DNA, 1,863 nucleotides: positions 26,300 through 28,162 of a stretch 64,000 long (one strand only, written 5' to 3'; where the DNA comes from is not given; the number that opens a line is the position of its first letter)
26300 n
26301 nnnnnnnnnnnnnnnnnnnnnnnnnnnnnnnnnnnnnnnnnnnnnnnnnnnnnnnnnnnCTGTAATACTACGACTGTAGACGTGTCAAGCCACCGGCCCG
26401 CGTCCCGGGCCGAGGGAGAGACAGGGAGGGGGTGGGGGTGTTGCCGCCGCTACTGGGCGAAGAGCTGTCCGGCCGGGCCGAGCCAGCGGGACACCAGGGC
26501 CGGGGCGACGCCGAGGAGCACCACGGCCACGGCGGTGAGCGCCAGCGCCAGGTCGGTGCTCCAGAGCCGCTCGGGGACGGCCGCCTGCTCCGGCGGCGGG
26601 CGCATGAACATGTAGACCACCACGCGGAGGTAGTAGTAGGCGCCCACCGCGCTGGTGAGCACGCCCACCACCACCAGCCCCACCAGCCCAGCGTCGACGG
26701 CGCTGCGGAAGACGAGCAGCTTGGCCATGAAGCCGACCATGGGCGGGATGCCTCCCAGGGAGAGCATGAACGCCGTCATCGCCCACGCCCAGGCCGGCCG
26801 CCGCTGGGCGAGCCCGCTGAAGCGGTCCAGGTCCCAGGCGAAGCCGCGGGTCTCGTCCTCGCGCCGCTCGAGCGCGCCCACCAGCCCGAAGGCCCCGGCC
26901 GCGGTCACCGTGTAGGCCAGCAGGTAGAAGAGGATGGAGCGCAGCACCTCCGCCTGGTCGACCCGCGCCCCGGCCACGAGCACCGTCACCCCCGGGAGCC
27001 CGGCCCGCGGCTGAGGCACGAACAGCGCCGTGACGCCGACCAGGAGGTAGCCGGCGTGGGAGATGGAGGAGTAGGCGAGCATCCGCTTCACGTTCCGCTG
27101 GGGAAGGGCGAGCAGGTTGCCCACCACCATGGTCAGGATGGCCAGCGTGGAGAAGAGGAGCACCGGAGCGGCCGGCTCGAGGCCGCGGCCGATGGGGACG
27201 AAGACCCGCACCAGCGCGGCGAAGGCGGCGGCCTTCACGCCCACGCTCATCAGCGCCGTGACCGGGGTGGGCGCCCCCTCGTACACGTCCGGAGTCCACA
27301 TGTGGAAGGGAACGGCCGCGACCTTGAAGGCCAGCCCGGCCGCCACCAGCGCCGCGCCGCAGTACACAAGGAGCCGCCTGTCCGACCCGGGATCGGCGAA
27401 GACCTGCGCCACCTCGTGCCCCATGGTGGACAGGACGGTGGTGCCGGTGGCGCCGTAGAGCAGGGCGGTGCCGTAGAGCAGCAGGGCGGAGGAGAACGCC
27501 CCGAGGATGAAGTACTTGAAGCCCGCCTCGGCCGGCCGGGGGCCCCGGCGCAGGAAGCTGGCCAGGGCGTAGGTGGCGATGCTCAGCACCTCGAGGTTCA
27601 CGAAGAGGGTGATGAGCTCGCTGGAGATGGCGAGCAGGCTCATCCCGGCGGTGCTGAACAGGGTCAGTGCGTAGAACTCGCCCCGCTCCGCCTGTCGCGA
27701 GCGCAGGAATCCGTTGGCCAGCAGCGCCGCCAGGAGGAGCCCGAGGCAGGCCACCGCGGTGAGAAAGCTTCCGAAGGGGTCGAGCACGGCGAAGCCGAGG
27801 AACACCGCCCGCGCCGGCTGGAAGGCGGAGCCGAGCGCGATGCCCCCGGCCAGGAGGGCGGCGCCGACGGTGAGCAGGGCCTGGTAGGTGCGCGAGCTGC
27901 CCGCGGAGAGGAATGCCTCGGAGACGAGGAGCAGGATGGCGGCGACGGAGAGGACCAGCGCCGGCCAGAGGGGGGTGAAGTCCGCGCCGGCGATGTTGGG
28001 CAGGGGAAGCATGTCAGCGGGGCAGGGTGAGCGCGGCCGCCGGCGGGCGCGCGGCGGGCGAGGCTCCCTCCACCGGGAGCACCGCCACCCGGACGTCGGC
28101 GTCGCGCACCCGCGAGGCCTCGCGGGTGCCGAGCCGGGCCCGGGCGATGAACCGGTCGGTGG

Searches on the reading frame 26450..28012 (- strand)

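Call 13: search_protein_families(library=pfam, proteins=[window:26450-28012:-], max_evalue=0.00001)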
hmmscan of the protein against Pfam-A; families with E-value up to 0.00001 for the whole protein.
window:26450-28012:- (520 aa): 1 family
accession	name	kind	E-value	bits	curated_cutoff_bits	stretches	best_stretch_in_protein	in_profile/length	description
PF00361.26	Proton_antipo_M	-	6.4e-64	216.4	21.5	2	130-329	1-192/294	NADH:quinone oxidoreductase/Mrp antiporter, TM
